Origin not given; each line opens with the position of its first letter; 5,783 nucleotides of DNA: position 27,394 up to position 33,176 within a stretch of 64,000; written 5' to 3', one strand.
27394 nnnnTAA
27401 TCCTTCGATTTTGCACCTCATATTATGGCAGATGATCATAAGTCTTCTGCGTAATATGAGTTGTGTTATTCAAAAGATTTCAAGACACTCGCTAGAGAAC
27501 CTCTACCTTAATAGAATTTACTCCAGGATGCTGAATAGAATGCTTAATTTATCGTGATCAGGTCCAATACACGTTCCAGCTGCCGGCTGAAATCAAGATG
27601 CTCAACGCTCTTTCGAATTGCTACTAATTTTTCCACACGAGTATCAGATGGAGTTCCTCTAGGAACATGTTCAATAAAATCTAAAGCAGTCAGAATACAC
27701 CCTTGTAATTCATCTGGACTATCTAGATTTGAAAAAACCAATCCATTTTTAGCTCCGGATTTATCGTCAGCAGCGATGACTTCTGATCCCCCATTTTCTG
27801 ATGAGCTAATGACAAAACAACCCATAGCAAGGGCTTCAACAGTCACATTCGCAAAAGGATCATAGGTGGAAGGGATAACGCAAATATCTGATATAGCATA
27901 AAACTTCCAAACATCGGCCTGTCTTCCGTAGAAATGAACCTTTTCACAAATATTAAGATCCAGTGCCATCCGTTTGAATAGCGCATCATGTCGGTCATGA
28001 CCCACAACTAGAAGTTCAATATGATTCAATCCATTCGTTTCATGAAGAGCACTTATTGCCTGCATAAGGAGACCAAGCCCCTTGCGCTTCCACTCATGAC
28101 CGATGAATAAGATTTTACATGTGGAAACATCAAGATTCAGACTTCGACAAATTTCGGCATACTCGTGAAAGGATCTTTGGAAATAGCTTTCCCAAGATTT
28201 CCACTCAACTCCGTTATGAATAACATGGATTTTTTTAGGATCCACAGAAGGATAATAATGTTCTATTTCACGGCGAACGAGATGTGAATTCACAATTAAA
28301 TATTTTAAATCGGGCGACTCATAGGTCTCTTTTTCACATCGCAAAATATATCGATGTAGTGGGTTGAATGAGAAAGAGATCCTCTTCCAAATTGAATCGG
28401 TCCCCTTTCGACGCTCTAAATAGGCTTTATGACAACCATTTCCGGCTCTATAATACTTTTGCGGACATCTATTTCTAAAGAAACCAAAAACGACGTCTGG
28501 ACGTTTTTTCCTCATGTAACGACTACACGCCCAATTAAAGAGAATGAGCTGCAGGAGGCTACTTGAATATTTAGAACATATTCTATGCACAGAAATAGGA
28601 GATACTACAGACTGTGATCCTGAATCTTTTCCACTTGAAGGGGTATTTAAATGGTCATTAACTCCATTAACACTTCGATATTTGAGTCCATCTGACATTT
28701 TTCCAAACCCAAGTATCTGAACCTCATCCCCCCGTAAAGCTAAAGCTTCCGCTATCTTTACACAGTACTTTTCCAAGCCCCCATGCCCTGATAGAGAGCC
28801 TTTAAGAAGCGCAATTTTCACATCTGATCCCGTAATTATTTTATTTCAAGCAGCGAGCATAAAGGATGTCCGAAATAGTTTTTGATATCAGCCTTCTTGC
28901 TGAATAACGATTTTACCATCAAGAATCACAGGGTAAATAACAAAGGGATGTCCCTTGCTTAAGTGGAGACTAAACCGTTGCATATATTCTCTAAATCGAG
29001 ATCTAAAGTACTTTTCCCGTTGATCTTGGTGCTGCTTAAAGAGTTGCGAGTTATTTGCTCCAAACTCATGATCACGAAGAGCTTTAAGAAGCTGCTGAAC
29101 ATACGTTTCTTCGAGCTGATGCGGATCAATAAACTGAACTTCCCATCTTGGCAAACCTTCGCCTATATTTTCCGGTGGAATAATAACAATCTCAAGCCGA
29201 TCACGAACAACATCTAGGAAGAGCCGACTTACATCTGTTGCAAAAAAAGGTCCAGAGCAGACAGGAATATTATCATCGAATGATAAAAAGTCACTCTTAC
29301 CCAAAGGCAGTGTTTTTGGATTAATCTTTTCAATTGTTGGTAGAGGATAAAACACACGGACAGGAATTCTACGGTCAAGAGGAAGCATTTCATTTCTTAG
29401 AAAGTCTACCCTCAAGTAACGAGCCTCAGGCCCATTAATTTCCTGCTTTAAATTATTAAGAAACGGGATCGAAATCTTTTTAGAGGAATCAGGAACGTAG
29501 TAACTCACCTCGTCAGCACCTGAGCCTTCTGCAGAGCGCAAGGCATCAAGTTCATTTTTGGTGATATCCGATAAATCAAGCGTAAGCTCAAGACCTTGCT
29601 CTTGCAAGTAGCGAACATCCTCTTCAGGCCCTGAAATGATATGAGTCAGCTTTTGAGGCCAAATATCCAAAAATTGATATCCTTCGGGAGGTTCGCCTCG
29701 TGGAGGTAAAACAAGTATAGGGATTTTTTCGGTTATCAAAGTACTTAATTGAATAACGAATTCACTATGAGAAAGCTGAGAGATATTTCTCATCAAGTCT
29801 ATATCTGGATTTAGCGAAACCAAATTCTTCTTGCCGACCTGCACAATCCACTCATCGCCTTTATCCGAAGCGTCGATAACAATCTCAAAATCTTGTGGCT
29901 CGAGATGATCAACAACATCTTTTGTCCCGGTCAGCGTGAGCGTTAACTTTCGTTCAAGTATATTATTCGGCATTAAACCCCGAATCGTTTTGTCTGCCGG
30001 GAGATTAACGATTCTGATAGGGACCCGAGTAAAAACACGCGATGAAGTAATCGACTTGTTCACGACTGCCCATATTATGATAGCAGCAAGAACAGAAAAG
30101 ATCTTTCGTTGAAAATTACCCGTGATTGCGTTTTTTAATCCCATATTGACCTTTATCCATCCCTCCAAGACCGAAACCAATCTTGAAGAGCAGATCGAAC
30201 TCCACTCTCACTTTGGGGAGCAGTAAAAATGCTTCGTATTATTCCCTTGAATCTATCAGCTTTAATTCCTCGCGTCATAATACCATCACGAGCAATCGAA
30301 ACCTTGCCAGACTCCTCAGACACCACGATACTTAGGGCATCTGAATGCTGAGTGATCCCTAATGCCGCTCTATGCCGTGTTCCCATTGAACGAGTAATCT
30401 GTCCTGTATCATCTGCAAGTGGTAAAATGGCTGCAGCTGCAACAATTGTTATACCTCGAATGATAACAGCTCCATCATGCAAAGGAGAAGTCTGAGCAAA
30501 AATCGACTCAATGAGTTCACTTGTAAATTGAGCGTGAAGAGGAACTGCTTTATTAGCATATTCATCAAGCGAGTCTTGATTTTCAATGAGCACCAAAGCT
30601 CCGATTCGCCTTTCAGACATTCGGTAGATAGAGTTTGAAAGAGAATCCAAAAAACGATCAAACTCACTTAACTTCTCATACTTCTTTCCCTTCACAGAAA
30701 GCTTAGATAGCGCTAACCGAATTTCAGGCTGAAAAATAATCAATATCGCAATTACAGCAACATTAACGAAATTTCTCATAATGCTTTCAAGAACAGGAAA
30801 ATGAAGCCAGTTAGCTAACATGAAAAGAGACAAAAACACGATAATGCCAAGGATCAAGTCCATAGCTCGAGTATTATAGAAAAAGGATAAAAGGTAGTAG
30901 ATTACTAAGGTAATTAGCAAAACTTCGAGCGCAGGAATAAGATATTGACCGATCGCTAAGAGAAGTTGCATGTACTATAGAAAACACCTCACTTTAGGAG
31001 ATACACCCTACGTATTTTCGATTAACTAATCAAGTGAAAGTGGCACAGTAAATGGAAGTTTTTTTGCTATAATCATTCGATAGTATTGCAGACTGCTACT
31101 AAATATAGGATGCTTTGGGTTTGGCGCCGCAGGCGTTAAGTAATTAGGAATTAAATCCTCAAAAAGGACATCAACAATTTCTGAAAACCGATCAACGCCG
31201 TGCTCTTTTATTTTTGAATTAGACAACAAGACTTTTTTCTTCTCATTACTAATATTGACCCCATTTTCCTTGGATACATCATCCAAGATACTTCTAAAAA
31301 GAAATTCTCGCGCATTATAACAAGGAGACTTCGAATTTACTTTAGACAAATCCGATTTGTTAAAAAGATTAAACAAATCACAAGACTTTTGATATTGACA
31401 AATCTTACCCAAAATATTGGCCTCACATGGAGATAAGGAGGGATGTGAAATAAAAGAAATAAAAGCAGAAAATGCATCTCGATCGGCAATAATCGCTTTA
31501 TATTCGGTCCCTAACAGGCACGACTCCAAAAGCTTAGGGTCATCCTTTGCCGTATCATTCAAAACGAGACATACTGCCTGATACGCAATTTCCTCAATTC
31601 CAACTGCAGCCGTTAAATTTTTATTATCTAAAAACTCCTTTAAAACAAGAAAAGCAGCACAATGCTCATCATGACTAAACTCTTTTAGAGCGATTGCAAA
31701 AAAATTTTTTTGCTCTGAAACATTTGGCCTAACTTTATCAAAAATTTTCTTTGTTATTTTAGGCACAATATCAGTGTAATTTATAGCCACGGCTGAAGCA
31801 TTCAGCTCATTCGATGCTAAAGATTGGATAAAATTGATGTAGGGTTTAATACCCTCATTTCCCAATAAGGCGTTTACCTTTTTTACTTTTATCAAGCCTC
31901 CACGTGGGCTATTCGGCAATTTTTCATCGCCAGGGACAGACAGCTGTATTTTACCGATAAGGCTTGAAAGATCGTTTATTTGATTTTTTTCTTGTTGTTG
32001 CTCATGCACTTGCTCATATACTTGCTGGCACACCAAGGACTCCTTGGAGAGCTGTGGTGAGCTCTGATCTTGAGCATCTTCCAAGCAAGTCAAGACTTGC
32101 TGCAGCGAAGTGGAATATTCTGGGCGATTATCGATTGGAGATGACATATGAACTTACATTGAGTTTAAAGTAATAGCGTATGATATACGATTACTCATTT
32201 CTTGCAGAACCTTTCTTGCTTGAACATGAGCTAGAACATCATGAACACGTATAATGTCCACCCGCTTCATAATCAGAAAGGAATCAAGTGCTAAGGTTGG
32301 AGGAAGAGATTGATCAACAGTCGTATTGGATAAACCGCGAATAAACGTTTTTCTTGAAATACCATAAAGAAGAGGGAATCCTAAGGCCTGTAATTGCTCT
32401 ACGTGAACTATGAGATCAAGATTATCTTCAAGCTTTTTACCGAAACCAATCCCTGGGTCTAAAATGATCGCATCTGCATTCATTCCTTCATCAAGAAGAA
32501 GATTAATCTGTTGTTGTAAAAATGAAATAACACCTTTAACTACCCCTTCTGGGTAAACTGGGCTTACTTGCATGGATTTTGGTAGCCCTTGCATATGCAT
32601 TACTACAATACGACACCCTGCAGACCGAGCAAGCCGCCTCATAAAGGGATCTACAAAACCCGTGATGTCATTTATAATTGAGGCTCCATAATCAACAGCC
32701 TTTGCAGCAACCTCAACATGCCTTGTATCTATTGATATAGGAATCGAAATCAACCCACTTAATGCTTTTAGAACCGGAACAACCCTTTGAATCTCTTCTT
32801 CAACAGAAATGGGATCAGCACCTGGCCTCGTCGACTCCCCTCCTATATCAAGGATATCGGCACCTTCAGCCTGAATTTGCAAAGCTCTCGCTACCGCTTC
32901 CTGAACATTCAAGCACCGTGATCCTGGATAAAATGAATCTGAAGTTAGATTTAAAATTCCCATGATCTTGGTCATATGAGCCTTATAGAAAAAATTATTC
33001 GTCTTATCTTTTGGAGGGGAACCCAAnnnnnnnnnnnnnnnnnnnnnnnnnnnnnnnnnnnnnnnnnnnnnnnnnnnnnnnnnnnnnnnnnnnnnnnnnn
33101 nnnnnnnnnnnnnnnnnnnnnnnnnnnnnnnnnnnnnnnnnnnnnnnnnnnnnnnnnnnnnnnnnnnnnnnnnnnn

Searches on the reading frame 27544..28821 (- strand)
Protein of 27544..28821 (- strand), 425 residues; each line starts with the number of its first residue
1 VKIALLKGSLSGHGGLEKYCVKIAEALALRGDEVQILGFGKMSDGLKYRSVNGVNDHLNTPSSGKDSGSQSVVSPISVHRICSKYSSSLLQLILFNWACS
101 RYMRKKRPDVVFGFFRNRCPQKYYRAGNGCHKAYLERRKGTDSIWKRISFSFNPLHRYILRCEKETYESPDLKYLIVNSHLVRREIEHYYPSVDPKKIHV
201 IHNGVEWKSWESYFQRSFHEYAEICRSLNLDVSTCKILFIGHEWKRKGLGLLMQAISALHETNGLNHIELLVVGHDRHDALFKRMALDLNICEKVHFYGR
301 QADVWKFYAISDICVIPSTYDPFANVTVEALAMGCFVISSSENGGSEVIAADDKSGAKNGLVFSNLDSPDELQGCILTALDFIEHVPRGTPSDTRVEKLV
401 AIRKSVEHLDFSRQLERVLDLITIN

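Call 82: search_protein_families(library=pfam, proteins=[window:27544-28821:-], max_evalue=0.0001)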
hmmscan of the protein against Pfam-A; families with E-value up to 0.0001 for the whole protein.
window:27544-28821:- (425 aa): 5 families
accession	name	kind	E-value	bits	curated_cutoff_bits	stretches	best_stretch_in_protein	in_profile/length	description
PF13692.12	Glyco_trans_1_4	-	2.1e-23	83.6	27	1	236-380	3-140/142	Glycosyl transferases group 1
PF00534.26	Glycos_transf_1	-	3e-22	79.4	26.4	1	229-374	10-150/172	Glycosyl transferases group 1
PF13439.12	Glyco_transf_4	-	1.7e-14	54.7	28.5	1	14-205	2-166/170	Glycosyltransferase Family 4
PF13579.12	Glyco_trans_4_4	-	3e-06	28.1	29.7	1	14-204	1-158/158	Glycosyl transferase 4-like domain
PF20706.3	GT4-conflict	-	8.8e-06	25.4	26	1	234-352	197-323/385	Family 4 Glycosyltransferase in conflict systems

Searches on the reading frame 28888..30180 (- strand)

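Call 82: search_protein_families(library=pfam, proteins=[window:28888-30180:-], max_evalue=0.0001)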
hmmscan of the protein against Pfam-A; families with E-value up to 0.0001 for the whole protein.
window:28888-30180:- (430 aa): 1 family
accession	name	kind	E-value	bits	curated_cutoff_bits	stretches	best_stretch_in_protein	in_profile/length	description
PF07949.17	YbbR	-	2.1e-07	31.6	22.3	0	76-115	23-61/81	YbbR-like protein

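Call 83: search_protein_families(library=ncbifam, proteins=[window:28888-30180:-], max_evalue=0.00001)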
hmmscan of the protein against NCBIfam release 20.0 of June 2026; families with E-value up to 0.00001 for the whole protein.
window:28888-30180:- (430 aa): 0 families

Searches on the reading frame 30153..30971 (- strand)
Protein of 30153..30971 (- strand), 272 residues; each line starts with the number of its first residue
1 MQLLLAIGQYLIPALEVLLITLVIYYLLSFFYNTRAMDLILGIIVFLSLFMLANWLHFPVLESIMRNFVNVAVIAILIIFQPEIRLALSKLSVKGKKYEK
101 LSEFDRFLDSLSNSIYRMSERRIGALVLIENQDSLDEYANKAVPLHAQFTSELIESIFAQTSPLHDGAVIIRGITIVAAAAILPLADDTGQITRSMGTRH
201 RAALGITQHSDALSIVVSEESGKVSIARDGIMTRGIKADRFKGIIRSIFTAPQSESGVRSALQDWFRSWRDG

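Call 83: search_protein_families(library=ncbifam, proteins=[window:30153-30971:-], max_evalue=0.00001)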
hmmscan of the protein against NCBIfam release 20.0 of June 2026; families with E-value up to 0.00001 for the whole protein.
window:30153-30971:- (272 aa): 5 families
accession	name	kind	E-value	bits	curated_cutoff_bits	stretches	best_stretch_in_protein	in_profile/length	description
TIGR00159.1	TIGR00159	equivalog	5.9e-64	215.8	188.8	1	6-237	6-238/254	diadenylate cyclase CdaA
NF038328.1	c-di-AMP_CdaS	exception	6.9e-44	149.7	225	1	101-232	57-187/191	sporulation-specific diadenylate cyclase CdaS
NF038327.1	c-di-AMP_CdaM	exception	1.2e-41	142.4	225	1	70-234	12-176/196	diadenylate cyclase CdaM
NF010009.0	PRK13482.1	equivalog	9.9e-08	31.5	201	1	113-229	24-135/357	DNA integrity scanning diadenylate cyclase DisA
NF041371.1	Diadnylcyc_Halo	equivalog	4.8e-07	29.4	430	1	154-232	183-261/270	diadenylate cyclase DacZ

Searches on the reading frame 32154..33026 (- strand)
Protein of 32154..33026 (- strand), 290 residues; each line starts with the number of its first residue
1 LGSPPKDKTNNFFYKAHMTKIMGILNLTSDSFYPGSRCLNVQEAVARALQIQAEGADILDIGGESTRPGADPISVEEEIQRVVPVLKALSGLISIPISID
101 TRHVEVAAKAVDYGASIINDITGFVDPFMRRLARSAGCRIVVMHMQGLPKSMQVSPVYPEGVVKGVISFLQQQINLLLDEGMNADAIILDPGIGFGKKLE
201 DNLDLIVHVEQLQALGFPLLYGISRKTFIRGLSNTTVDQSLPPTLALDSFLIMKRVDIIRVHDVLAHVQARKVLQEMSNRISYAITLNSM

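Call 83: search_protein_families(library=ncbifam, proteins=[window:32154-33026:-], max_evalue=0.00001)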
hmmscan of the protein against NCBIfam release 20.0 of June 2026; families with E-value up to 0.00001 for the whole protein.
window:32154-33026:- (290 aa): 6 families
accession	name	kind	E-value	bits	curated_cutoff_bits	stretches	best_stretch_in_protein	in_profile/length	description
TIGR01496.1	DHPS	equivalog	3e-90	302.4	162.6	1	20-275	1-256/258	dihydropteroate synthase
NF008625.0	PRK11613.1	equivalog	3.6e-68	229.7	455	1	18-275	14-270/282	dihydropteroate synthase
NF033502.0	Sul4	exception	4.2e-57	193.8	600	1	18-272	4-270/277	sulfonamide-resistant dihydropteroate synthase Sul4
NF000296.1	Sul3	exception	2.5e-41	142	475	1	18-273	1-258/263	sulfonamide-resistant dihydropteroate synthase Sul3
NF000294.1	Sul1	exception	4.4e-38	131.6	600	1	21-263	3-248/278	sulfonamide-resistant dihydropteroate synthase Sul1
NF000295.1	Sul2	exception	4.9e-37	128.2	575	1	20-265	6-252/271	sulfonamide-resistant dihydropteroate synthase Sul2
